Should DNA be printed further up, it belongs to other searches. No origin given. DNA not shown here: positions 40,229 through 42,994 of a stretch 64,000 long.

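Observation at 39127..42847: Orphan two-gene module: Orc1/STAND-like ATPase plus PrimPol(AEP)-SF2 helicase fusion, sitting in a defence-island slot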

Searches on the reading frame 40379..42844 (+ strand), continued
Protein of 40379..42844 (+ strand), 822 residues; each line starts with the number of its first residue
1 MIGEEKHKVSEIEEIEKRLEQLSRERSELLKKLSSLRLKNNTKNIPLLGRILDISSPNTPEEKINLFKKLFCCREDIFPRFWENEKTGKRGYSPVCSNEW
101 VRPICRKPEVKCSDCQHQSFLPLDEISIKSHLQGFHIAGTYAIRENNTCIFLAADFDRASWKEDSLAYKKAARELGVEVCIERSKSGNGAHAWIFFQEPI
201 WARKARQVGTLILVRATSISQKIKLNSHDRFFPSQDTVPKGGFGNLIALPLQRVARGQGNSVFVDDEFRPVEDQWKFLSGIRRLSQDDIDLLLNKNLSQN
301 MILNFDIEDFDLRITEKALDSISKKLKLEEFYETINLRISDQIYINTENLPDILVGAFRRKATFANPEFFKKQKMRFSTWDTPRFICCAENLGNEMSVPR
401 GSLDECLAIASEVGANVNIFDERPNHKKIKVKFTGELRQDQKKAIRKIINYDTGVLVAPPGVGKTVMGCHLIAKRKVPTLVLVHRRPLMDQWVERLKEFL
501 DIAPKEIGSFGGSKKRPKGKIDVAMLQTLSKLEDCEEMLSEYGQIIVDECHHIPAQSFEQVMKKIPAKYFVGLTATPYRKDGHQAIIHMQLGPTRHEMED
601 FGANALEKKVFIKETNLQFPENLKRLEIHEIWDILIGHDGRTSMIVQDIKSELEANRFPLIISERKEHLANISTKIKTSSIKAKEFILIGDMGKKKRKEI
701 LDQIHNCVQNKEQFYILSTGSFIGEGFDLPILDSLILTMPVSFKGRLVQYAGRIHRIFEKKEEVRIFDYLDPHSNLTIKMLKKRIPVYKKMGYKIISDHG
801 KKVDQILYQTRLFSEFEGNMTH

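Call 69: get_annotated_region(hit=H23, flank=8000)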
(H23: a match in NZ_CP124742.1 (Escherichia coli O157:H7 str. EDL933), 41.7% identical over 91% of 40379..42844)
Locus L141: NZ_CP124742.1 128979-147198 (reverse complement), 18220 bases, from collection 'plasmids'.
description: Escherichia coli O157:H7 str. EDL933 plasmid unnamed1, complete sequence
organism: Escherichia coli O157:H7 str. EDL933 (NCBI taxid 155864)
taxonomy: Bacteria; Pseudomonadota; Gammaproteobacteria; Enterobacterales; Enterobacteriaceae; Escherichia; Escherichia coli; Escherichia coli O157:H7 str. EDL933
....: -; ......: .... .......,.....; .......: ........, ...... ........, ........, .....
typing (MOB-suite, as given by PLSDB): non-mobilizable
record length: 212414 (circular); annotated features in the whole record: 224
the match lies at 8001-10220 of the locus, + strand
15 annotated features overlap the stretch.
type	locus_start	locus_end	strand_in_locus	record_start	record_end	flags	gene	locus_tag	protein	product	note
CDS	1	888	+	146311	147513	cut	-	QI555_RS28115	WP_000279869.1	tyrosine-type recombinase/integrase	GO:0015074 - DNA integration [Evidence IEA]; GO:0006310 - DNA recombination [Evidence IEA]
CDS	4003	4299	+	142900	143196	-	-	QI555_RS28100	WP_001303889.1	AlpA family transcriptional regulator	-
CDS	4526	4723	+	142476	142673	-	-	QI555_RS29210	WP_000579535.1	DUF3987 domain-containing protein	-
CDS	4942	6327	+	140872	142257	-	-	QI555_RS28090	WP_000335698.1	YfjI family protein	-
CDS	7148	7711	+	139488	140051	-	-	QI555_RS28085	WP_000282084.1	inovirus-type Gp2 protein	-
CDS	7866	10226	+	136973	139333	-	-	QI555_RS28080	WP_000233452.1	DEAD/DEAH box helicase family protein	-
CDS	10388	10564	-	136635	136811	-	-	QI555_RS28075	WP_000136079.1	hypothetical protein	-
CDS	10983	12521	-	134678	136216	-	-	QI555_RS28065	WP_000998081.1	IS66-like element ISEc8 family transposase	GO:0006313 - DNA transposition [Evidence IEA]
CDS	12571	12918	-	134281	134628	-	tnpB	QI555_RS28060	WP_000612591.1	IS66 family insertion sequence element accessory protein TnpB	-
CDS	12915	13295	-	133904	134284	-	-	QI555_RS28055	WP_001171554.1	transposase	GO:0006313 - DNA transposition [Evidence IEA]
CDS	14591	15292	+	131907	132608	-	traT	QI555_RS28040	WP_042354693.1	complement resistance protein TraT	-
CDS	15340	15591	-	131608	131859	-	-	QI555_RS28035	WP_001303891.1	hypothetical protein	-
CDS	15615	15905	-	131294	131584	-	-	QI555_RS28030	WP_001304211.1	hypothetical protein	-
CDS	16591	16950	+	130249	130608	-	-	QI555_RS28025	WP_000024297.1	diacylglycerol kinase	-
CDS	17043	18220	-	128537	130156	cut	-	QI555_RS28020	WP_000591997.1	phosphoethanolamine--lipid A transferase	-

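Call 70: get_annotated_region(hit=H17, flank=6000)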
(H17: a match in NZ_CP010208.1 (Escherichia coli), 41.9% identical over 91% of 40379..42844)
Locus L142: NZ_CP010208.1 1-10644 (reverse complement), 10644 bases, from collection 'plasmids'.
description: Escherichia coli strain M11 plasmid B, complete sequence
organism: Escherichia coli (NCBI taxid 562)
taxonomy: Bacteria; Pseudomonadota; Gammaproteobacteria; Enterobacterales; Enterobacteriaceae; Escherichia; Escherichia coli
host: -; source: mouse; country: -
typing (MOB-suite, as given by PLSDB): non-mobilizable
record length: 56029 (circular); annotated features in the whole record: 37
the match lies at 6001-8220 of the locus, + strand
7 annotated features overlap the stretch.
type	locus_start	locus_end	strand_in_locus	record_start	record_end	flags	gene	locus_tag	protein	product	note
CDS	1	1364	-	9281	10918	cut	-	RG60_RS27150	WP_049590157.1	hypothetical protein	-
CDS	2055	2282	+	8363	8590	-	-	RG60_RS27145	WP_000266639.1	AlpA family phage regulatory protein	-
CDS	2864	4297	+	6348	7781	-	-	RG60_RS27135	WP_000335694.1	YfjI family protein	-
CDS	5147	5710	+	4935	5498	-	-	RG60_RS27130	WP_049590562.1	inovirus-type Gp2 protein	-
CDS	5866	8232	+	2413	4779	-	-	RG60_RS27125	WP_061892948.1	DEAD/DEAH box helicase family protein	-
CDS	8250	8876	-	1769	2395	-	-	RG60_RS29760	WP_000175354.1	hypothetical protein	-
CDS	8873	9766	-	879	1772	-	-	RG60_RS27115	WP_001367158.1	DNA-processing protein DprA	GO:0009294 - DNA-mediated transformation [Evidence IEA]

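Call 71: get_annotated_region(hit=H4, flank=6000)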
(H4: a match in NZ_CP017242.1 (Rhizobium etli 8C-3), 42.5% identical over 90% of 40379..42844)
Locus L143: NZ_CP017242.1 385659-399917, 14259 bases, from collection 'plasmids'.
description: Rhizobium etli 8C-3 plasmid pRsp8C3a, complete sequence
organism: Rhizobium etli 8C-3 (NCBI taxid 538025)
taxonomy: Bacteria; Pseudomonadota; Alphaproteobacteria; Hyphomicrobiales; Rhizobiaceae; Rhizobium; Rhizobium etli; Rhizobium etli 8C-3
host: -; source: Phaseolus vulgaris,cell culture; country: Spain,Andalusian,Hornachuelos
typing (MOB-suite, as given by PLSDB): conjugative; relaxase MOBQ; mating-pair formation MPF_T
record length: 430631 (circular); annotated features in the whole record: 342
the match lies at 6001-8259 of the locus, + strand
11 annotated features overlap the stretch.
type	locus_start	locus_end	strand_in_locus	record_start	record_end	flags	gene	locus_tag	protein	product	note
CDS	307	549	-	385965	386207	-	-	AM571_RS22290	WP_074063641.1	hypothetical protein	-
CDS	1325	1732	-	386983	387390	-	-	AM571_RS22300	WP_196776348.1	GNAT family N-acetyltransferase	-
CDS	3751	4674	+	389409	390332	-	-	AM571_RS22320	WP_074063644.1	zincin-like metallopeptidase domain-containing protein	-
CDS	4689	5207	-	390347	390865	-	-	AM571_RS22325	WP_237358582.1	MerR family DNA-binding protein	-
CDS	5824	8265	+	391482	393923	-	-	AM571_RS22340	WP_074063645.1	DEAD/DEAH box helicase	-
CDS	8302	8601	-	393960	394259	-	-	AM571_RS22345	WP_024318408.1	DUF736 domain-containing protein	-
CDS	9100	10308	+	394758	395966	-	-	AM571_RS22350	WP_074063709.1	tyrosine-type recombinase/integrase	GO:0015074 - DNA integration [Evidence IEA]; GO:0006310 - DNA recombination [Evidence IEA]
CDS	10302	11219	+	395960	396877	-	-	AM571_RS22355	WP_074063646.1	tyrosine-type recombinase/integrase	GO:0015074 - DNA integration [Evidence IEA]; GO:0006310 - DNA recombination [Evidence IEA]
CDS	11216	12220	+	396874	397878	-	-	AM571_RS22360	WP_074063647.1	tyrosine-type recombinase/integrase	GO:0015074 - DNA integration [Evidence IEA]; GO:0006310 - DNA recombination [Evidence IEA]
CDS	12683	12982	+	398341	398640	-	-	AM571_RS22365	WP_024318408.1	DUF736 domain-containing protein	-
CDS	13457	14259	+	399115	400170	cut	-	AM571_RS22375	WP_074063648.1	DUF977 family protein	-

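Call 75: predict_structure(alignment_id=A3)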
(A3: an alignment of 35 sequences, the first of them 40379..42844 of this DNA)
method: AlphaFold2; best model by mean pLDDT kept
length: 822 residues; sequences in the alignment: 35
mean_pLDDT: 85.6   pTM: 0.74
mean pLDDT of the five models: 85.6, 85.4, 84.2, 83.0, 82.9
residues with pLDDT >= 90: 396; 70-90: 351; 50-70: 61; < 50: 14
segments of 3 or more residues with pLDDT < 50: 811-822
pLDDT, mean of each block of 10 residues (from residue 1): 67 82 76 65 74 87 94 92 85 84 77 81 94 93 93 91 93 93 93 96 92 88 71 85 83 93 94 94 95 78 60 84 77 91 93 90 88 80 86 91 93 91 93 93 94 89 89 96 87 92 89 67 89 85 90 80 94 74 84 88 83 87 74 89 94 94 91 91 89 84 91 92 72 92 77 86 94 86 87 82 76 44 35
secondary structure, 60 per line:
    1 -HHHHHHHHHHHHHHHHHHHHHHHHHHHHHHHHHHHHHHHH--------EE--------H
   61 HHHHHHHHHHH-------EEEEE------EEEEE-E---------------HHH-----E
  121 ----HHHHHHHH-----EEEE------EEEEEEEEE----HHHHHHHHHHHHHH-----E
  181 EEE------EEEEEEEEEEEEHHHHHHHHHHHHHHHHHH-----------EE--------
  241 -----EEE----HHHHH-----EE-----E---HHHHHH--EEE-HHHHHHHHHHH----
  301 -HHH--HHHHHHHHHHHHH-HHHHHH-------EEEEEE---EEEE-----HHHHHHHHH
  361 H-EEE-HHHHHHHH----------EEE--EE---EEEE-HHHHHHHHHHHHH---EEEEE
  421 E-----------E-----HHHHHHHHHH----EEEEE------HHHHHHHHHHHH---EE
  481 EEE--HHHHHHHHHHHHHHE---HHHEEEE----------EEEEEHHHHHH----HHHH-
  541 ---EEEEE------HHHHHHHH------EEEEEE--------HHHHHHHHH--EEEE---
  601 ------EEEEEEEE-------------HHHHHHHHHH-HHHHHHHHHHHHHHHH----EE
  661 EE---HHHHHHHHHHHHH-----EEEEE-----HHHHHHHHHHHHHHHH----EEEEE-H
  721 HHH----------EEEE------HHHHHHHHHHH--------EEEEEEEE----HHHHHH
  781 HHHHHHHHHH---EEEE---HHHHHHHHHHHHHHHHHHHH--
elements in order (helices of 4 or more, strands of 3 or more residues): H2-41 H60-71 E79-83 E90-94 H125-132 E138-141 E148-156 H161-174 E180-183 E190-201 H202-219 E246-248 H253-257 H274-279 E282-284 H286-296 H307-319 H321-326 E334-339 E343-346 H352-361 E363-365 H367-374 E385-387 E395-398 H400-412 E416-421 H439-448 E453-457 H464-475 E479-483 H486-499 E507-510 E521-525 H526-531 H536-539 E544-548 H555-562 E569-574 H583-591 E594-597 E607-614 H628-637 H639-654 E659-662 H666-678 E684-688 H694-709 E714-718 H720-723 E734-737 H744-754 E763-770 H775-790 E794-797 H801-820

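Call 79: search_protein_families(library=pfam, proteins=[L141:7866-10223:+, L141:7148-7708:+, L141:4942-6324:+, L037:1746-2021:+, L037:2024-2311:+], max_evalue=0.001)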
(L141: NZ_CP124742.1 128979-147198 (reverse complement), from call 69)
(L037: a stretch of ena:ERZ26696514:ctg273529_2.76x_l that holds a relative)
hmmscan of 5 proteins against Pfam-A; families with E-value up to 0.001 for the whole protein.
L141:7866-10223:+ (786 aa): 6 families
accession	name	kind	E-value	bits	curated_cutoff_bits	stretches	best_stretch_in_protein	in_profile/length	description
PF22548.2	AEP-TOTE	-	1.7e-98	329.2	27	1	49-277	1-228/230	TOTE conflict system, Archaeo-Eukaryotic Primase domain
PF04851.21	ResIII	-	3e-24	86.2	22.5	1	423-565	3-164/164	Type III restriction enzyme, res subunit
PF00270.35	DEAD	-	1.1e-10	41.9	26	1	427-564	3-161/167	DEAD/DEAH box helicase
PF01896.25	DNA_primase_S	-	5.4e-08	33.8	26.8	1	147-245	22-155/163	DNA primase small subunit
PF00271.37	Helicase_C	-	5.4e-08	33.5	23.5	1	639-738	13-108/110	Helicase conserved C-terminal domain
PF00176.29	SNF2-rel_dom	-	0.00082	19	24.9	0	440-567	19-167/290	SNF2-related domain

L141:7148-7708:+ (187 aa): 1 family
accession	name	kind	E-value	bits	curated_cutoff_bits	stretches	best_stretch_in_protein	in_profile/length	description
PF23343.2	REP_ORF2-G2P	-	0.00019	22.1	27.8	1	71-128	36-70/99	Replication-associated protein ORF2/G2P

L141:4942-6324:+ (461 aa): 1 family
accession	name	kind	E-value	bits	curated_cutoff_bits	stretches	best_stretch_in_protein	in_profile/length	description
PF13148.11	DUF3987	-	1.1e-76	258.9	27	1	31-374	1-363/364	Protein of unknown function (DUF3987)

L037:1746-2021:+ (92 aa): 1 family
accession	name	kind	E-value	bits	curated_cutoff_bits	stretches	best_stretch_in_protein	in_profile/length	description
PF05973.20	Gp49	-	1.6e-22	79.8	23.9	1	2-89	4-89/90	Phage derived protein Gp49-like (DUF891)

L037:2024-2311:+ (96 aa): 4 families
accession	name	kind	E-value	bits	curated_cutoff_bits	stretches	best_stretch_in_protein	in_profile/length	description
PF13744.12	HTH_37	-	3.1e-14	53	27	1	27-93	14-80/80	Helix-turn-helix domain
PF01381.28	HTH_3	-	2.5e-07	31.1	23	1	44-89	9-53/55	Helix-turn-helix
PF04545.22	Sigma70_r4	-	6.9e-06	25.9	24.1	1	34-72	10-48/50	Sigma-70, region 4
PF09339.16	HTH_IclR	-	0.00013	22.1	22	0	42-64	16-38/52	IclR helix-turn-helix domain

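Call 89: fold_search(model_id=the predicted structure, library=pdb)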
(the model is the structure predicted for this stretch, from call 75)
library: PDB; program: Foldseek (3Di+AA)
matches with E <= 10: 1540; with E <= 0.001: 742
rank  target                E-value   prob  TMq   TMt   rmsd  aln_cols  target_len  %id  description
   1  9pd3_A                3.6e-21  1.00  0.43  0.55   8.3       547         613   18  NER dual incision complex - DuIS (released 2026-02-18)
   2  8ebs_A                4.0e-21  1.00  0.43  0.57  16.1       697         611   14  Initial DNA-lesion (Cy5) binding by XPC and TFIIH (released 2023-04-19)
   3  6nmi_A                7.3e-20  1.00  0.41  0.51  15.3       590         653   17  Cryo-EM structure of the human TFIIH core complex (released 2019-03-13)
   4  8ebv_A                3.4e-19  1.00  0.43  0.56  11.7       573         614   16  Initial DNA-lesion (AP) binding by XPC and TFIIH complex 1 (released 2023-04-19)
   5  5tnu_A                5.0e-19  1.00  0.24  0.43  20.5       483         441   19  S. tokodaii XPB II crystal structure at 3.0 Angstrom resolution (released 2017-11-01)
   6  7zsa_7                8.7e-19  1.00  0.42  0.54  15.7       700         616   14  Yeast RNA polymerase II transcription pre-initiation complex with the +1 nucleosome and NTP (complex B) (released 2022-11-16)
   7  6p4o_E                9.1e-19  1.00  0.29  0.47  10.1       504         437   18  Complex of XPB helicase with Bax1 endonuclease from Sulfurisphaera tokodaii at 3.15 Angstroms resolution (released 2020-06-03)
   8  7o4l_7                1.2e-18  1.00  0.42  0.56  15.0       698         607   15  Yeast TFIIH in the expanded state within the pre-initiation complex (released 2021-06-16)
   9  7o4k_7                1.3e-18  1.00  0.44  0.57  11.8       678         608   14  Yeast TFIIH in the contracted state within the pre-initiation complex (released 2021-06-16)
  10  8byq_0                1.6e-18  1.00  0.40  0.49  17.5       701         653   14  RNA polymerase II pre-initiation complex with the proximal +1 nucleosome (PIC-Nuc10W) (released 2023-05-03)
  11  7o4i_7                1.7e-18  1.00  0.43  0.56  18.9       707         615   14  Yeast RNA polymerase II transcription pre-initiation complex with initial transcription bubble (released 2021-06-16)
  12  6p4o_A                1.8e-18  1.00  0.31  0.50   9.6       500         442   18  Complex of XPB helicase with Bax1 endonuclease from Sulfurisphaera tokodaii at 3.15 Angstroms resolution (released 2020-06-03)
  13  6p4w_A                1.9e-18  1.00  0.29  0.47   9.5       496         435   18  XPB helicase in a complex with truncated Bax1 from Sulfurisphaera tokodaii at 2.96 Angstrom resolution (released 2020-06-03)
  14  2oca                  2.3e-18  1.00  0.26  0.41  19.8       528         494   16  The crystal structure of T4 UvsW (released 2007-10-16)
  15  7lbm_W                2.7e-18  1.00  0.40  0.56  17.6       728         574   14  Structure of the human Mediator-bound transcription pre-initiation complex (released 2021-03-24)
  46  7p9j_B                4.5e-13  1.00  0.22  0.79   3.3       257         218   24  Prim-Pol Domain of CRISPR-associated Prim-Pol (CAPP) from Marinitoga sp. 1137 - Primer Initiation Complex (released 2022-05-04)
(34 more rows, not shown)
